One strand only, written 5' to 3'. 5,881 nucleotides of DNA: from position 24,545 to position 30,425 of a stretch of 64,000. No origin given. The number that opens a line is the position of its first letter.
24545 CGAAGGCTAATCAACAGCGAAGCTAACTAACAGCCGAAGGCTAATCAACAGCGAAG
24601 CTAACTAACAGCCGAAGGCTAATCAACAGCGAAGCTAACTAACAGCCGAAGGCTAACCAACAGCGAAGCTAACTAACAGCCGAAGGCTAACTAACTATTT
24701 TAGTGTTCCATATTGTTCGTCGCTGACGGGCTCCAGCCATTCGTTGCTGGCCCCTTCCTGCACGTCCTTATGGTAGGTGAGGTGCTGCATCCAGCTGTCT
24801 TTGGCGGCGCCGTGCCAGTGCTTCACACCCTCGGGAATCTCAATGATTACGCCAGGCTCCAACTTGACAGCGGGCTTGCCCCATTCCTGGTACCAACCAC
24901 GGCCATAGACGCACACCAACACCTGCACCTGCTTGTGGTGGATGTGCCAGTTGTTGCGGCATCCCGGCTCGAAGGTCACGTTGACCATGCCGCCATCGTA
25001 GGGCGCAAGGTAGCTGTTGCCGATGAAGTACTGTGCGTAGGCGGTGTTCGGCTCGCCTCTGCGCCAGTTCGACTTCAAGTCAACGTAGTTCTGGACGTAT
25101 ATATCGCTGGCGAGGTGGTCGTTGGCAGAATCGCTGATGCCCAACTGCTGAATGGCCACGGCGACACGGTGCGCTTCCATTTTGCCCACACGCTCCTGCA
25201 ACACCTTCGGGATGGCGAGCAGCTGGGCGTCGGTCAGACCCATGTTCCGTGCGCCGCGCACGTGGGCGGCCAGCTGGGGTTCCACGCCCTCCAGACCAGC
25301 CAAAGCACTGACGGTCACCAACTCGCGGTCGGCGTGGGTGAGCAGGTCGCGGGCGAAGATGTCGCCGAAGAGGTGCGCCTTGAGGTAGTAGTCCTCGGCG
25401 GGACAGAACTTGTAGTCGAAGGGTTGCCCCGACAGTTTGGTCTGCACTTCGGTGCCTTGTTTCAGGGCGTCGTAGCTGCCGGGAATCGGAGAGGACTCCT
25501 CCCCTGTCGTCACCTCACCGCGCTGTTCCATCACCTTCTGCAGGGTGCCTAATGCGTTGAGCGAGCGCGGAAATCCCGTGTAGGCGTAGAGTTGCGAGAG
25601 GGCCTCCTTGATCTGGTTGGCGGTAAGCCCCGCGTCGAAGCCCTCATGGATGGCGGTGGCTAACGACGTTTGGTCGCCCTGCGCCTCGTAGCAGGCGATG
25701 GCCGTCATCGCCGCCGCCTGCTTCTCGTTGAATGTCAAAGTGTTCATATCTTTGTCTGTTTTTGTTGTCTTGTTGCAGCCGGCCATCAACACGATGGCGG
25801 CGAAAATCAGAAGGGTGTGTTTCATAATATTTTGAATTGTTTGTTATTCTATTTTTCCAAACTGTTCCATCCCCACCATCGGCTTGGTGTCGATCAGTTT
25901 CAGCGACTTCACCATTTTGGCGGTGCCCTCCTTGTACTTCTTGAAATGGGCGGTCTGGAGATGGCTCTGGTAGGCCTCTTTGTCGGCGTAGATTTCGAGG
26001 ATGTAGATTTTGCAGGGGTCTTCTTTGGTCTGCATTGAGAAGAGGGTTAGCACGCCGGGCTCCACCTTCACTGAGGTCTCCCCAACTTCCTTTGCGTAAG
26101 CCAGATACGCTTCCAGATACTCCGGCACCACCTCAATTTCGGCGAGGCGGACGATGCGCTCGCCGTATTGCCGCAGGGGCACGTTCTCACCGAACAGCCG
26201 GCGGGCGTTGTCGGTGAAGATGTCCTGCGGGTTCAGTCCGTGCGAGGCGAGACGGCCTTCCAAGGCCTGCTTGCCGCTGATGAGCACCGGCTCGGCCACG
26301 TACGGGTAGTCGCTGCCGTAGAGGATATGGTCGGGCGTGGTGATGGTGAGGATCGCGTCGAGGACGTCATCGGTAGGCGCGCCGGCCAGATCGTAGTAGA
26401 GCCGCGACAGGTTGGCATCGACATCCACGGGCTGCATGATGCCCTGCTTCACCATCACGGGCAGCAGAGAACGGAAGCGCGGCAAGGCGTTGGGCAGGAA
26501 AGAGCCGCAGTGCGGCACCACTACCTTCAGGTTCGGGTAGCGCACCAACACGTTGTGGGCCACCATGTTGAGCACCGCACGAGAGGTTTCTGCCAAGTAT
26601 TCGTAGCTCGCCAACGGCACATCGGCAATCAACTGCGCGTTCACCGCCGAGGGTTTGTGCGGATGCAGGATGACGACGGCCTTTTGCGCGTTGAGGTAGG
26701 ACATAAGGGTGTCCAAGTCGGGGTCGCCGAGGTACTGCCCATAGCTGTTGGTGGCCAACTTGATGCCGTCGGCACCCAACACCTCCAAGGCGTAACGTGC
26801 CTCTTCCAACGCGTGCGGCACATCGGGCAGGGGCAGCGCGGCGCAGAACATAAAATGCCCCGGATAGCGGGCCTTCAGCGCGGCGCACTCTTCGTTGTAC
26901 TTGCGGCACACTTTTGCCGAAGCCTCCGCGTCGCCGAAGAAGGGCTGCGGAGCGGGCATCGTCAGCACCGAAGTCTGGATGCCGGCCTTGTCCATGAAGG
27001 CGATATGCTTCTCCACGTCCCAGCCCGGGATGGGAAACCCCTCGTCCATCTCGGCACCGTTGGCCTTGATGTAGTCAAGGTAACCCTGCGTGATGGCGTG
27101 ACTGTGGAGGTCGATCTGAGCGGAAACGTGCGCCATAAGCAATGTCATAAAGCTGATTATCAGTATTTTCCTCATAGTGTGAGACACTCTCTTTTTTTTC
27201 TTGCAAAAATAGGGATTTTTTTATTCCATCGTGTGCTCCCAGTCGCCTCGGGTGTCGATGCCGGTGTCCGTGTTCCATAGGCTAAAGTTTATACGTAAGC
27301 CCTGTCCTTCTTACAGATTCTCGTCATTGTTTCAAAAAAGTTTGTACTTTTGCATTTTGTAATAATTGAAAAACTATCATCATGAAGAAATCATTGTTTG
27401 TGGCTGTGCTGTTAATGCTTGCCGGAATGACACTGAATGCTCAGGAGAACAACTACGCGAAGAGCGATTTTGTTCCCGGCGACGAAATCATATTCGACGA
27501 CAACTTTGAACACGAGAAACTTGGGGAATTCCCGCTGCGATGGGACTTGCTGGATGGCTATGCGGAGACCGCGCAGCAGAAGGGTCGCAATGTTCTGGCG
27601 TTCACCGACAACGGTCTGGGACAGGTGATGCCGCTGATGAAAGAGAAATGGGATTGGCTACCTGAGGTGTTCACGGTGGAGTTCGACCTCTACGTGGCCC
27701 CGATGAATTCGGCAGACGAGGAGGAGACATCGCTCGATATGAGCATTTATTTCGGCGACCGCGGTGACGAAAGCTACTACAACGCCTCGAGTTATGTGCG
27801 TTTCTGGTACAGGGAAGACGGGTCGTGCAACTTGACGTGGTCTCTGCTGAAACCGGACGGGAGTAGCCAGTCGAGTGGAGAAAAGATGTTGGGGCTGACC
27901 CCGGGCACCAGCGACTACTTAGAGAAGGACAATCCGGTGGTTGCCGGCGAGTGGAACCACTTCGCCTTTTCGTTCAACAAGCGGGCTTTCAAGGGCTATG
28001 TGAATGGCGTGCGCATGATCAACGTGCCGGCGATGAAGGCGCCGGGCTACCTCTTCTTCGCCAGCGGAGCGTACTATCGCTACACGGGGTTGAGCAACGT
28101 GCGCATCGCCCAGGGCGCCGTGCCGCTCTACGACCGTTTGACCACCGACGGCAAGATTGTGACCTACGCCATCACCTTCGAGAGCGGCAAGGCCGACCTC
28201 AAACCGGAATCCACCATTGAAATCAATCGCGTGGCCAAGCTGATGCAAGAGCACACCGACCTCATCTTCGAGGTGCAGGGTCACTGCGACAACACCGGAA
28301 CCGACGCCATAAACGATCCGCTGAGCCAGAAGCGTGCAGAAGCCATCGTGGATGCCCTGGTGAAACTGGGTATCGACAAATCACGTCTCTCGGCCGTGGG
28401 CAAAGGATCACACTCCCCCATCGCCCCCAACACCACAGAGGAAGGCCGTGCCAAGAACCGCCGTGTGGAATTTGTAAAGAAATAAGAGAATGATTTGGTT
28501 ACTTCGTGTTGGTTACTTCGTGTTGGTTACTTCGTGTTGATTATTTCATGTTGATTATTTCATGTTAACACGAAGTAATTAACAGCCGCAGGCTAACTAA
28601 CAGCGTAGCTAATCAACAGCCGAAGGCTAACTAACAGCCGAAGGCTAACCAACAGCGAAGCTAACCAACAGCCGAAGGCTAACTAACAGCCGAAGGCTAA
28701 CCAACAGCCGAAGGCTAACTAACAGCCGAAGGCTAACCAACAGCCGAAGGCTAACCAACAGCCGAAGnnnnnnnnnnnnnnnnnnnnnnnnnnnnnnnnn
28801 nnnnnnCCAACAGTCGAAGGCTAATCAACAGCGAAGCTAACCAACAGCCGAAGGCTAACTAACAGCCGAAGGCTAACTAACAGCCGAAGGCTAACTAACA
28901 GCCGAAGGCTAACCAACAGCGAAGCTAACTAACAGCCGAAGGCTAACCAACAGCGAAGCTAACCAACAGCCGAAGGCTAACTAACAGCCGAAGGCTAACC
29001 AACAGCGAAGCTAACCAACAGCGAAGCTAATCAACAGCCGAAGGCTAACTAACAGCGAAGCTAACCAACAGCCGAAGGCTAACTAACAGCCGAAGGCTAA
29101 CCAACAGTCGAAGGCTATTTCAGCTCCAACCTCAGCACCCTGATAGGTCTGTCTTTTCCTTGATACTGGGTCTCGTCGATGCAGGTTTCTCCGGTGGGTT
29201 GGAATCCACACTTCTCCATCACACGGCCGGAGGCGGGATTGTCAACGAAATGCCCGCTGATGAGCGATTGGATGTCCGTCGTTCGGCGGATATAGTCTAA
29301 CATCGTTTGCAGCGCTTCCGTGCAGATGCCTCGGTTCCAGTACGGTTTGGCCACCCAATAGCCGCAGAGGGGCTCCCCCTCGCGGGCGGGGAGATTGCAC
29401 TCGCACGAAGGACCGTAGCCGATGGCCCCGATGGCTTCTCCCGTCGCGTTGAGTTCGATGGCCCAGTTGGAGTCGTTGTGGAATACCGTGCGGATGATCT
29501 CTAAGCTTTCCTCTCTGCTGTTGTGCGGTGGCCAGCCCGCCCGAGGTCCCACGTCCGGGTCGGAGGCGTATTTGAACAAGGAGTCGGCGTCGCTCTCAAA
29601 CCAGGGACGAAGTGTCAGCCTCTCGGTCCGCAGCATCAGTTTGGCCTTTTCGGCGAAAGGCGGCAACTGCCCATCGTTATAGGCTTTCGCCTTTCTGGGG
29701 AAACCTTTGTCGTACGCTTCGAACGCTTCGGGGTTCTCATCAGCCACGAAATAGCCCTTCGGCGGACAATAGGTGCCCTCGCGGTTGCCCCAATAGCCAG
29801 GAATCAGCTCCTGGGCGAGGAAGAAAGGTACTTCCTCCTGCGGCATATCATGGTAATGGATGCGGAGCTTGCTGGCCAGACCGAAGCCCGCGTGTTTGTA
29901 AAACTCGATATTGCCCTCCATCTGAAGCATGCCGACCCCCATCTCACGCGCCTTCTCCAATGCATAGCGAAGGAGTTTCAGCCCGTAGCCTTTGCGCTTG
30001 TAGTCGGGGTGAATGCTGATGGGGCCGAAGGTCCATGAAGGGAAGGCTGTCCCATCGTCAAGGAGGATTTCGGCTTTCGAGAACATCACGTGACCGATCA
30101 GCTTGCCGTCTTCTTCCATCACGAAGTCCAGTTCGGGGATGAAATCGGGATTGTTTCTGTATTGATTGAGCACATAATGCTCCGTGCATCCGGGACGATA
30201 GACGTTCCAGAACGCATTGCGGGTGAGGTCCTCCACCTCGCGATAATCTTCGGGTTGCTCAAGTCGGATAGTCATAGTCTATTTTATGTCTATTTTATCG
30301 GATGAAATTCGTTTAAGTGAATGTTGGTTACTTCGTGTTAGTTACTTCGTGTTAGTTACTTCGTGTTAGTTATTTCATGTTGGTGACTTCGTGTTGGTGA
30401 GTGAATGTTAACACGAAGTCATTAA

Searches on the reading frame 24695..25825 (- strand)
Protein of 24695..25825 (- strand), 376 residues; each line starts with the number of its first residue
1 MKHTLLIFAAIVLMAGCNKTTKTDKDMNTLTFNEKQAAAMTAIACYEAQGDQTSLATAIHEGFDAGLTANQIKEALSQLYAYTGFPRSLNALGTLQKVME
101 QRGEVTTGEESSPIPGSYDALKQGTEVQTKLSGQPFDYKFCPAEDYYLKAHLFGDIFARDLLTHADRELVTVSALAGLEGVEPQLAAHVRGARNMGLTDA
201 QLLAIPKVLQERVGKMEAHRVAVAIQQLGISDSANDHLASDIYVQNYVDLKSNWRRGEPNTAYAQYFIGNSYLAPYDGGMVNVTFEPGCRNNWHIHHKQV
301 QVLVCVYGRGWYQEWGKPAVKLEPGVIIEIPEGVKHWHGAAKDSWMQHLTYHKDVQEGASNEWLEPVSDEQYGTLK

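Call 9: search_protein_families(library=pfam, proteins=[window:24695-25825:-], max_evalue=0.01)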
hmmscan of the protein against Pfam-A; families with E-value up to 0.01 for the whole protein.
window:24695-25825:- (376 aa): 2 families
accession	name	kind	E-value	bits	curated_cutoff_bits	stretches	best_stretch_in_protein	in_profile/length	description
PF02627.25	CMD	-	4e-14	52.8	23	2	147-214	6-71/84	Carboxymuconolactone decarboxylase family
PF07883.17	Cupin_2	-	2.5e-07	30.8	27.2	1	283-343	3-61/70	Cupin domain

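Call 52: find_encoding_contigs(protein=window:24695-25825:-, flank=10000, max_places=10)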
Protein window:24695-25825:- (376 aa): 9 contigs read that carry it; 7 places shown.
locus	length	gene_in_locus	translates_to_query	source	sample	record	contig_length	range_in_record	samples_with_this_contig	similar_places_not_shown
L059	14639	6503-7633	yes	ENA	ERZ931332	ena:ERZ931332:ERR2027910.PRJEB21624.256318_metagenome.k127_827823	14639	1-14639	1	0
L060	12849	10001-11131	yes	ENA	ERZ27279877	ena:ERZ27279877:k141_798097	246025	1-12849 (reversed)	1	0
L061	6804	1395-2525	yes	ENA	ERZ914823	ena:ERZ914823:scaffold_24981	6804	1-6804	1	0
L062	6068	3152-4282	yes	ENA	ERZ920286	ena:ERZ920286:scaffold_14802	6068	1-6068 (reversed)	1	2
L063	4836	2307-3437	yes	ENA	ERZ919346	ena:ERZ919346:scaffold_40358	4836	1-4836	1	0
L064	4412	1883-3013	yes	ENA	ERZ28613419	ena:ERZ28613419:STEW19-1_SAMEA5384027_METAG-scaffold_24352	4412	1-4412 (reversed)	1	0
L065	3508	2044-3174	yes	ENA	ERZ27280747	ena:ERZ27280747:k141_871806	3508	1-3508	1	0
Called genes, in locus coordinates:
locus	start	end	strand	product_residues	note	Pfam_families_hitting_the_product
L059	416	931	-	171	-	PF00210:Ferritin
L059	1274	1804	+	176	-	PF08020:DUF1706, PF12867:DinB_2 (faint)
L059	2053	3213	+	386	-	PF13527:Acetyltransf_9, PF00583:Acetyltransf_1, PF13508:Acetyltransf_7, PF00583:Acetyltransf_1, PF13302:Acetyltransf_3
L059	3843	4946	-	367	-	PF13385:Laminin_G_3 (faint), PF00691:OmpA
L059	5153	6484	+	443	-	PF04909:Amidohydro_2, PF03992:ABM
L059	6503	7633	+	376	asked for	PF02627:CMD, PF07883:Cupin_2 (weak)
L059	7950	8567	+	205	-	PF02525:Flavodoxin_2, PF03358:FMN_red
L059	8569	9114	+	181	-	PF00132:Hexapep, PF14602:Hexapep_2 (weak)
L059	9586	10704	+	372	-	PF12740:PETase (weak), PF01738:DLH (weak), PF05448:AXE1 (faint)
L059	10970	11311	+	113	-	-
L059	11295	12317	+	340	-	PF00149:Metallophos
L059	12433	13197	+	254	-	PF02517:Rce1-like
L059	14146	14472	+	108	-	-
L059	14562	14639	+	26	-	?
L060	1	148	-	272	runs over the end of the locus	PF12833:HTH_18, PF00165:HTH_AraC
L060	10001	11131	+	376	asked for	PF02627:CMD, PF07883:Cupin_2 (weak)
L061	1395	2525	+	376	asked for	PF02627:CMD, PF07883:Cupin_2 (weak)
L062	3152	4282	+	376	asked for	PF02627:CMD, PF07883:Cupin_2 (weak)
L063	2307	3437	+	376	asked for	PF02627:CMD, PF07883:Cupin_2 (weak)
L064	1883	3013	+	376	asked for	PF02627:CMD, PF07883:Cupin_2 (weak)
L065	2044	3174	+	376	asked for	PF02627:CMD, PF07883:Cupin_2 (weak)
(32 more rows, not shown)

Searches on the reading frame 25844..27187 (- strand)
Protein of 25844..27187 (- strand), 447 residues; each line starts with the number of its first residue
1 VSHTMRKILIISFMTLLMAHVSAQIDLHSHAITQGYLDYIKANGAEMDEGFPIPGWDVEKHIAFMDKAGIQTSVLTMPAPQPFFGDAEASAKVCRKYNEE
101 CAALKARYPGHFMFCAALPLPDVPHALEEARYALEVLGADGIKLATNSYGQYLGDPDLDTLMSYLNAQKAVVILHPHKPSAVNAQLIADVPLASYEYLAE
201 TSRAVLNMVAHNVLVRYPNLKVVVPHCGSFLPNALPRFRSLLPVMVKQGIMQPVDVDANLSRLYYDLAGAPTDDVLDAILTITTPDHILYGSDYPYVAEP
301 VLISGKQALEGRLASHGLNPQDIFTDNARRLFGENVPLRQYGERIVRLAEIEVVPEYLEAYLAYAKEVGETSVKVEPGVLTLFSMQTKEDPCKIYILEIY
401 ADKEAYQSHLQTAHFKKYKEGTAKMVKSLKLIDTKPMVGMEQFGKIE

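Call 9: search_protein_families(library=pfam, proteins=[window:25844-27187:-], max_evalue=0.01)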
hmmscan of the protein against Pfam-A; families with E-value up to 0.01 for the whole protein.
window:25844-27187:- (447 aa): 2 families
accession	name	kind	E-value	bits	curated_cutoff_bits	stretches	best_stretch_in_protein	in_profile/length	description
PF04909.20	Amidohydro_2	-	9e-33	114.7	26.4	1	25-333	1-288/289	Amidohydrolase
PF03992.22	ABM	-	6.3e-14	52.4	23.1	1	345-420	2-77/78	Antibiotic biosynthesis monooxygenase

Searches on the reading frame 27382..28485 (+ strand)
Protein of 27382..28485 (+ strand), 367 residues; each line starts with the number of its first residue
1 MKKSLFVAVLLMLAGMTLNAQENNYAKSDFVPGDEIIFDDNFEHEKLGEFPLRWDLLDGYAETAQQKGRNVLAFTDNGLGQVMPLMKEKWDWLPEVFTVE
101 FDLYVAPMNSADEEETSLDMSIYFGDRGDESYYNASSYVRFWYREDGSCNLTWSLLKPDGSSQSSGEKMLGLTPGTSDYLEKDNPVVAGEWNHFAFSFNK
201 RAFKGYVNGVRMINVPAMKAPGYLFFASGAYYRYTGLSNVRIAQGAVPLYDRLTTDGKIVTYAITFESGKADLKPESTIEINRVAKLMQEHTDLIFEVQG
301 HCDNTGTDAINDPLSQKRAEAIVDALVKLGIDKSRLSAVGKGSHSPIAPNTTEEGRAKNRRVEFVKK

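Call 9: search_protein_families(library=pfam, proteins=[window:27382-28485:+], max_evalue=0.01)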
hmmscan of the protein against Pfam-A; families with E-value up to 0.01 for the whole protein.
window:27382-28485:+ (367 aa): 3 families
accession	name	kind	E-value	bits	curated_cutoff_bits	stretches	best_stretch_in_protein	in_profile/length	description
PF00691.25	OmpA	-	3.7e-23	82.1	27.2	1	265-360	1-98/98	OmpA family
PF13385.13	Laminin_G_3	-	1.6e-05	25.6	27.6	1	175-217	65-107/151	Concanavalin A-like lectin/glucanases superfamily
PF00801.26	PKD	-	0.0025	18.2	23.5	0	98-164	16-74/80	PKD domain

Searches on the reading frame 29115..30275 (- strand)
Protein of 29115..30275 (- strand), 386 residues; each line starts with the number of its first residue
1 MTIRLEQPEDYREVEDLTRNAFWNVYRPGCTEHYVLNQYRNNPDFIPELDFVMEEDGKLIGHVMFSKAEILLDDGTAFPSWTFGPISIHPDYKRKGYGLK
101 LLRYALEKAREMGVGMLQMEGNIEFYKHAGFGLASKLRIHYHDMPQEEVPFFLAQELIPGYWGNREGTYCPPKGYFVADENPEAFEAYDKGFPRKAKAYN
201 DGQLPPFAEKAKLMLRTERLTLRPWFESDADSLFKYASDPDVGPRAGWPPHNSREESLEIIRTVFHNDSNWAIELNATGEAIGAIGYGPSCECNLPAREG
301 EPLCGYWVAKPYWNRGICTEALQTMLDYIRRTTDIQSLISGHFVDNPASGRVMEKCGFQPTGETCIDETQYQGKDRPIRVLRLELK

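Call 9: search_protein_families(library=pfam, proteins=[window:29115-30275:-], max_evalue=0.01)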
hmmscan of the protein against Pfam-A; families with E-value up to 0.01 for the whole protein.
window:29115-30275:- (386 aa): 6 families
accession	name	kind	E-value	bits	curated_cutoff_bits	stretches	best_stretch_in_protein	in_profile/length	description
PF13302.13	Acetyltransf_3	-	3.1e-32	112.6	25.4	1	219-359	1-138/138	Acetyltransferase (GNAT) domain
PF00583.31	Acetyltransf_1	-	1.9e-23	83.4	20.7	2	44-131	26-116/116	Acetyltransferase (GNAT) family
PF13508.13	Acetyltransf_7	-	1.2e-13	51.7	27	1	51-131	6-82/84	Acetyltransferase (GNAT) domain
PF13527.13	Acetyltransf_9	-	6.6e-10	39.5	25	1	3-133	2-126/127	Acetyltransferase (GNAT) domain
PF13673.13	Acetyltransf_10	-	6e-05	23.5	23.6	0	51-131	34-107/128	Acetyltransferase (GNAT) domain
PF13420.13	Acetyltransf_4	-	0.0018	18.8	24.3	0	227-362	6-138/155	Acetyltransferase (GNAT) domain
